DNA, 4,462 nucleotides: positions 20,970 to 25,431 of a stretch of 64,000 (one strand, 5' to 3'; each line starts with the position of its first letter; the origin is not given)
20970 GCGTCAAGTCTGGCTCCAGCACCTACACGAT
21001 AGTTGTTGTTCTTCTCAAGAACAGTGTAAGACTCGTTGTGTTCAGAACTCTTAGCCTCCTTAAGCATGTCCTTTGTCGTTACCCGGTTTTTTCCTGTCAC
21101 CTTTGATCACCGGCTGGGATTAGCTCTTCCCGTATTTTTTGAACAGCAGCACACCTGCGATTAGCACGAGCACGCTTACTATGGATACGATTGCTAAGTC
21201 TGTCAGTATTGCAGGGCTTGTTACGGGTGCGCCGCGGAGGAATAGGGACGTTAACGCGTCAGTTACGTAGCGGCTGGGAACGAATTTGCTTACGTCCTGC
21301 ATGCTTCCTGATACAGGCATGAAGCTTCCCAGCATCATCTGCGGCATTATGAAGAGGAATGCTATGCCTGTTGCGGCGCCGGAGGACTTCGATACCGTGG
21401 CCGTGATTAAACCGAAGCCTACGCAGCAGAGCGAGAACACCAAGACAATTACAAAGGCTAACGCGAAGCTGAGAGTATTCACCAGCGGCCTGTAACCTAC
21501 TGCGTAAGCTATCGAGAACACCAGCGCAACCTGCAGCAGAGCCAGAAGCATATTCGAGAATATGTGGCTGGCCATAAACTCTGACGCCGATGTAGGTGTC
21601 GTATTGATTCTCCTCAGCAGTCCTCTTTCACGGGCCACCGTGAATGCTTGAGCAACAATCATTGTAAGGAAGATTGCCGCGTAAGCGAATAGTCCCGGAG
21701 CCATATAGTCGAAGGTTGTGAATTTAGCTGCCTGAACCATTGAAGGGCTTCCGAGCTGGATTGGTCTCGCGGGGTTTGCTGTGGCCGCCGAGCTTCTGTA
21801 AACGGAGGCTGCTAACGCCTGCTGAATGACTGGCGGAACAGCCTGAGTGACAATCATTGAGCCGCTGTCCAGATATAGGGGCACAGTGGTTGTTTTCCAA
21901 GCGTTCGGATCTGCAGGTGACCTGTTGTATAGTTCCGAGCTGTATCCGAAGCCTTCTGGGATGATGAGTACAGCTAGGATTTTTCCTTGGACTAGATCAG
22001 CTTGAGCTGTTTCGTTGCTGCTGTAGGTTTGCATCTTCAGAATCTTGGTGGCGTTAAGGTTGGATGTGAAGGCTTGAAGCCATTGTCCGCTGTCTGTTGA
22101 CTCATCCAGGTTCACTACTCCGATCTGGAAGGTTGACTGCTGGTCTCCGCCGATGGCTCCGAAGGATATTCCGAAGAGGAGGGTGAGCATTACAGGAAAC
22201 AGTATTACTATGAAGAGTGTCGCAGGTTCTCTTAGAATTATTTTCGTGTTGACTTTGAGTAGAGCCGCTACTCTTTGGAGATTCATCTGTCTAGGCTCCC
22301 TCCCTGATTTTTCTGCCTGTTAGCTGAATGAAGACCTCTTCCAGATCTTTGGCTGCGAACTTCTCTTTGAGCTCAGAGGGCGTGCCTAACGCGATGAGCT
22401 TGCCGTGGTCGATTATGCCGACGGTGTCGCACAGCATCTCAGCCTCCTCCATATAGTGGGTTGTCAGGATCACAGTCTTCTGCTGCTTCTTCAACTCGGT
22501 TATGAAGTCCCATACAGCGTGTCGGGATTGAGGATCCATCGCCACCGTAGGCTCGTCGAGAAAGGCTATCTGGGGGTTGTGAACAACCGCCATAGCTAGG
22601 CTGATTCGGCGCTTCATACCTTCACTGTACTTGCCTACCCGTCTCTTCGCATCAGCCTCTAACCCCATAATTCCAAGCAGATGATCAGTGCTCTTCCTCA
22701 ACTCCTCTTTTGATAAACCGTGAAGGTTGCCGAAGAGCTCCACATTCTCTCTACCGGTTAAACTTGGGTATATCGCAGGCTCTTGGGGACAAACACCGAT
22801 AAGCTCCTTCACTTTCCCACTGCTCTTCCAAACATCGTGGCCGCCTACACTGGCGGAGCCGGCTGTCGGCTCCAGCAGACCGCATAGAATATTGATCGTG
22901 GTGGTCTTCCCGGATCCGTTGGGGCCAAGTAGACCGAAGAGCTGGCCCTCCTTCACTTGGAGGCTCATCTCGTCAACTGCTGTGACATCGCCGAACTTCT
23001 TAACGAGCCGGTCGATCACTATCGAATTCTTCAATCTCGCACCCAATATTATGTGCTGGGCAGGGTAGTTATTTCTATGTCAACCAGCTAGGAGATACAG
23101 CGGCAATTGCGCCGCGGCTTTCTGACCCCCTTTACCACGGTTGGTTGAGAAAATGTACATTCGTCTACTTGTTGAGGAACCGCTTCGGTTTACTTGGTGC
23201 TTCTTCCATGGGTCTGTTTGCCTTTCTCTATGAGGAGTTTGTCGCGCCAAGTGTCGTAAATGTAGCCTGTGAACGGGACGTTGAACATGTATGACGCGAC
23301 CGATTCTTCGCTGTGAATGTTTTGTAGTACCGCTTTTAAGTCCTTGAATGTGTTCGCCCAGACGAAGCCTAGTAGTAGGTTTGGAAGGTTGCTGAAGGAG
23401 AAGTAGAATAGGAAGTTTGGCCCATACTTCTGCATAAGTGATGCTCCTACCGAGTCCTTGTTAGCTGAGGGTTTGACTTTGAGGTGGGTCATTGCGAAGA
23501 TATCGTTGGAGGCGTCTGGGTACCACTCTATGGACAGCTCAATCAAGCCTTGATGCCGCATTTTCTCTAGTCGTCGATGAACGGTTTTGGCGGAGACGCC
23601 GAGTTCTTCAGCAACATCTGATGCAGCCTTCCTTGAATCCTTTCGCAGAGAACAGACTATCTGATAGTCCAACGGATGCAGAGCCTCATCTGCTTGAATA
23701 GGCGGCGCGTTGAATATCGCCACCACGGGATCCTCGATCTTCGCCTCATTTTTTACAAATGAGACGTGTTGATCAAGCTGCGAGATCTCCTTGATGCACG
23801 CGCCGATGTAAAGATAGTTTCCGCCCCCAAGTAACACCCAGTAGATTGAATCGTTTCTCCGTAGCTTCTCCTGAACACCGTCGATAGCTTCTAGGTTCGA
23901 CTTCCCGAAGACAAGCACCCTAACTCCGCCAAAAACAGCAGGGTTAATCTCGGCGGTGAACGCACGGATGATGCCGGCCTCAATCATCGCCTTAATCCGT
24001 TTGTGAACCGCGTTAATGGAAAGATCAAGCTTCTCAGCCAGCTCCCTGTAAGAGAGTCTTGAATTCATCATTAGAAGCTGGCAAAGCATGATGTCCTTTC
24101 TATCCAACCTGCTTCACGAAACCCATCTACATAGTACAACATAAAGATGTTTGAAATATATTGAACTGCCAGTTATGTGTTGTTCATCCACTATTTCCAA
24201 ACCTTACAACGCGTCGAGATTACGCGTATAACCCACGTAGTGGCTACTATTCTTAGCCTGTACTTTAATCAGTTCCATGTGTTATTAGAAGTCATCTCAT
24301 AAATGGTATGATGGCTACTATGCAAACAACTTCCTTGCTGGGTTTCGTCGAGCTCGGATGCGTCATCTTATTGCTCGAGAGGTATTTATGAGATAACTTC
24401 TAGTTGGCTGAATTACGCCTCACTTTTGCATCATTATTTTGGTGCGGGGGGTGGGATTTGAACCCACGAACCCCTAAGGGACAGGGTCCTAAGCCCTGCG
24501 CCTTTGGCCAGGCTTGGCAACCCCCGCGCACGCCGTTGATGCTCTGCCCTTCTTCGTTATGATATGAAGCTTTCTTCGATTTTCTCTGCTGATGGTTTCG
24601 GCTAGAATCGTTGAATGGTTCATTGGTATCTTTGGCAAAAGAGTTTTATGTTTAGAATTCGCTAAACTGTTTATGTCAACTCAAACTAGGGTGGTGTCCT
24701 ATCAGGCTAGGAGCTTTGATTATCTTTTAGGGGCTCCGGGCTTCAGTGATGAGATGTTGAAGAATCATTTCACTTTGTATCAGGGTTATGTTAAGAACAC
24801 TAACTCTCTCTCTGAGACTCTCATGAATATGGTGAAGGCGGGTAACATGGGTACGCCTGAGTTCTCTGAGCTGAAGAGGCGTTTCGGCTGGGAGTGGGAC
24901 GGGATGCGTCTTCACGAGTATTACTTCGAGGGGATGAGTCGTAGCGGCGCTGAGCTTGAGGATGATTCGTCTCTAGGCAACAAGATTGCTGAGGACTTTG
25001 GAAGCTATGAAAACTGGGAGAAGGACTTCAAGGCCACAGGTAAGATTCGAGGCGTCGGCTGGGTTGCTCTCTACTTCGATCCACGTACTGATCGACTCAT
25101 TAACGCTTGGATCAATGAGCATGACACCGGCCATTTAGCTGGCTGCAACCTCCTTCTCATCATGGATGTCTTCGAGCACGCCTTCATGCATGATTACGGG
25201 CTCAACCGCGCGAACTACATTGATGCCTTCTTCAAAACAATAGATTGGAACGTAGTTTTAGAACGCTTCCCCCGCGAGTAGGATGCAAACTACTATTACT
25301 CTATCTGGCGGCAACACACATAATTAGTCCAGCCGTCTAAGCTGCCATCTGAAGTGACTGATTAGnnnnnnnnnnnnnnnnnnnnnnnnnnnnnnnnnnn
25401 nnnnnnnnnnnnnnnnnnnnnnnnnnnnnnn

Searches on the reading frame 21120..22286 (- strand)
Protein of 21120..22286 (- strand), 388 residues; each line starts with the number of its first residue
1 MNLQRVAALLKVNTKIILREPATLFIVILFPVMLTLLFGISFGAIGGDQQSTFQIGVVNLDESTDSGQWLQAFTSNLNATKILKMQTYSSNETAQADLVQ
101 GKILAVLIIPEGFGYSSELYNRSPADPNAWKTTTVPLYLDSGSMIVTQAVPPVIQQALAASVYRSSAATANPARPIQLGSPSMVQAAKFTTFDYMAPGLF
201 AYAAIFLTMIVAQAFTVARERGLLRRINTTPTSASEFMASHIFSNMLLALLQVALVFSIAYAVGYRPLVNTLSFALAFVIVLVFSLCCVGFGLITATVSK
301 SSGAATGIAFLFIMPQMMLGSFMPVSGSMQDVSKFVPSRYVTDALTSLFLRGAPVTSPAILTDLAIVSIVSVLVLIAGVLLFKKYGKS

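Call 21: search_protein_families(library=pfam, proteins=[window:21120-22286:-], max_evalue=0.001)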
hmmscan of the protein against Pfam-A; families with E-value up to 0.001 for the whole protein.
window:21120-22286:- (388 aa): 3 families
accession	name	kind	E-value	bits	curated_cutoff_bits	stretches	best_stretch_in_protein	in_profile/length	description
PF12698.13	ABC2_membrane_3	-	1.5e-35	123.4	31.6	1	22-379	2-346/347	ABC-2 family transporter protein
PF01061.29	ABC2_membrane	-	1.1e-22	81.1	26.9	1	142-349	18-210/211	ABC-2 type transporter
PF12679.13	ABC2_membrane_2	-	0.00032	20.5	27.2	1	15-384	9-280/283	ABC-2 family transporter protein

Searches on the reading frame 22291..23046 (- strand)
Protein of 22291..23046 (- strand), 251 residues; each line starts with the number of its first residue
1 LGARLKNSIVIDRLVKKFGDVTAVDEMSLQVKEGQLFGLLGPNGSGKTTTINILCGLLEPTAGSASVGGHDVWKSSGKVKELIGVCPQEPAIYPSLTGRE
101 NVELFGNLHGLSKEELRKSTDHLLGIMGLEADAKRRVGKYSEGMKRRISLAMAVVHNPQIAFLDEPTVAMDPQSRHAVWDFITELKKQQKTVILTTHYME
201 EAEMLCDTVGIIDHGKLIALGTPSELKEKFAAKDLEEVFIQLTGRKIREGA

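Call 21: search_protein_families(library=pfam, proteins=[window:22291-23046:-], max_evalue=0.001)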
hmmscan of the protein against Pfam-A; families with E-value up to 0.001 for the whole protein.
window:22291-23046:- (251 aa): 6 families
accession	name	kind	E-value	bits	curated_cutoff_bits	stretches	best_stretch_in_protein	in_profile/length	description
PF00005.33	ABC_tran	-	2e-31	109.9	25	1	25-167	2-136/137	ABC transporter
PF13304.12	AAA_21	-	7.8e-11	43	27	1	129-197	227-298/304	AAA domain, putative AbiEii toxin, Type IV TA system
PF02463.25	SMC_N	-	9.6e-05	22.3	40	0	150-204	151-207/220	RecF/RecN/SMC N terminal domain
PF13175.12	AAA_15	-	0.00018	21.7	32.1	0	139-197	300-369/374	AAA ATPase domain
PF00004.35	AAA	-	0.00038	21.3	21.2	0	39-200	3-112/131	ATPase family associated with various cellular activities (AAA)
PF13476.12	AAA_23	-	0.00083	20.5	27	0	33-58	18-43/201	AAA domain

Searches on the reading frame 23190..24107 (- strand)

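Call 60: search_protein_families(library=pfam, proteins=[window:23190-24107:-], max_evalue=0.001)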
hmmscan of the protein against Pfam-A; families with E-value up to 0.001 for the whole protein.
window:23190-24107:- (305 aa): 29 families (the best 25 are shown)
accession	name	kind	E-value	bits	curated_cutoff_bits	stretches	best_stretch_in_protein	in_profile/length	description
PF13412.12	HTH_24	-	5.8e-23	80.6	21.9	2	1-48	1-48/48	Winged helix-turn-helix DNA-binding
PF13404.12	HTH_AsnC-type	-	9.9e-20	70.5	27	2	1-41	1-41/42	AsnC-type helix-turn-helix domain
PF12840.13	HTH_20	-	1.8e-12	47.5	27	2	144-191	3-50/51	Helix-turn-helix domain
PF25212.1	HVO_A0114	-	2.2e-10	40.6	27.6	1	4-48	23-67/84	HVO_A0114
PF08279.18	HTH_11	-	1.5e-09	38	25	1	10-46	7-44/55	HTH domain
PF01022.26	HTH_5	-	3e-09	37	22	1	149-190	6-46/47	Bacterial regulatory protein, arsR family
PF22451.2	NirdL-like_HTH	-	3.4e-09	36.6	27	1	20-48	19-47/47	Siroheme decarboxylase NirDL-like HTH domain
PF09339.16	HTH_IclR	-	2e-07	31.1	22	0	161-190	20-49/52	IclR helix-turn-helix domain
PF13545.12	HTH_Crp_2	-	2.3e-07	31.1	27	0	164-190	27-53/70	Crp-like helix-turn-helix domain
PF08281.18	Sigma70_r4_2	-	3.1e-07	30.4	25.7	0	17-39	26-48/54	Sigma-70, region 4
PF01978.25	TrmB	-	4.1e-07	30.2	25.6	0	156-190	19-53/68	Sugar-specific transcriptional regulator TrmB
PF01399.33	PCI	-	4.4e-07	30.4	22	1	8-49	30-71/84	PCI domain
PF12802.13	MarR_2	-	1.1e-06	29.2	27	0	162-191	23-52/61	MarR family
PF25213.1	HVO_A0261_N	-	4.5e-06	26.9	35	0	160-190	25-55/86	HVO_A0261 N-terminal domain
PF13384.12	HTH_23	-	6.3e-06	26.3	24.6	0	162-188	20-46/50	Homeodomain-like domain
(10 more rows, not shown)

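Call 61: search_protein_families(library=ncbifam, proteins=[window:23190-24107:-], max_evalue=0.001)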
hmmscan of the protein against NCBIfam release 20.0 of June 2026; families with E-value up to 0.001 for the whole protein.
window:23190-24107:- (305 aa): 22 families
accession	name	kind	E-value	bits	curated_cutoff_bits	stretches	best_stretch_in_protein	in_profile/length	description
NF040947.1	trans_reg_LysM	equivalog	5.1e-24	84.6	180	2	1-98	1-97/136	HTH-type transcriptional regulator LysM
NF053758.1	ChrTpTrnRegChrS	equivalog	5.6e-19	68.5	250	1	2-89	13-101/158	chromate efflux transcriptional regulator ChrS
NF008384.0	PRK11179.1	equivalog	2.5e-18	66.4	227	2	2-88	8-96/153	transcriptional regulator AsnC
NF041396.1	TranRegLrp_Halo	equivalog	1.1e-17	64.3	190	2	5-128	7-132/149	HTH-type transcriptional regulator Lrp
NF040820.1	trans_reg_LrpA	equivalog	1.5e-17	63.8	250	1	1-101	2-103/141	HTH-type transcriptional regulator LrpA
NF041395.1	TranRegLrpA1_Halo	equivalog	5.5e-09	36.1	250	1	10-88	12-91/142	HTH-type transcriptional regulator LrpA1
NF053606.1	Sta1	subfamily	6.1e-09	35.9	80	0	3-48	20-65/100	Sta1 family transcriptional regulator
NF008370.0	PRK11169.1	equivalog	1.5e-08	34.5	233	1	1-69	12-79/164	leucine-responsive transcriptional regulator Lrp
NF033788.1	HTH_metalloreg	subfamily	8.6e-08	31.9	55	1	148-190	14-56/77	metalloregulator ArsR/SmtB family transcription factor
TIGR02702.1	SufR_cyano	equivalog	9.4e-08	32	178.8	0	149-192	5-48/208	iron-sulfur cluster biosynthesis transcriptional regulator SufR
TIGR04176.1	MarR_EPS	equivalog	2e-07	31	88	1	7-49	8-50/105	MarR family EPS-associated transcriptional regulator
TIGR01884.1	cas_HTH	subfamily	2.3e-07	30.4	60.2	1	88-190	89-187/202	CRISPR-associated CARF protein Csa3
NF040939.2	trans_reg_lrs14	equivalog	3.3e-07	30.3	90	0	5-48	23-67/103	Lrs14 family HTH-type transcriptional regulator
TIGR02985.1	Sig70_bacteroi1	subfamily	9.2e-07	29.2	126.4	0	145-182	116-153/162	RNA polymerase sigma-70 factor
NF038251.1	AdcR_fam_Zn_TF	equivalog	3e-06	27.5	175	0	11-51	43-83/143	zinc-dependent MarR family transcriptional regulator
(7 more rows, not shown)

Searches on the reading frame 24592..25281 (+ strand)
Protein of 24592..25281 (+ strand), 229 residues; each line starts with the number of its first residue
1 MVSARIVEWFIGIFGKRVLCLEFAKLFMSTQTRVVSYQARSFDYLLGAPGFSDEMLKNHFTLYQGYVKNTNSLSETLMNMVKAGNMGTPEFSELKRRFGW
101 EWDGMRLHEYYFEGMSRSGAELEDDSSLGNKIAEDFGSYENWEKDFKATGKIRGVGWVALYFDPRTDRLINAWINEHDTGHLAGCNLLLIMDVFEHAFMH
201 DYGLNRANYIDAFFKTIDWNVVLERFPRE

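Call 60: search_protein_families(library=pfam, proteins=[window:24592-25281:+], max_evalue=0.001)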
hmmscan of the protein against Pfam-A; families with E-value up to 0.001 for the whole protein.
window:24592-25281:+ (229 aa): 1 family
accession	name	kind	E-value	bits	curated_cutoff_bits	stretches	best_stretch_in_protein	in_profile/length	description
PF02777.23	Sod_Fe_C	-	2.2e-24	85.9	20.9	1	126-224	3-101/102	Iron/manganese superoxide dismutases, C-terminal domain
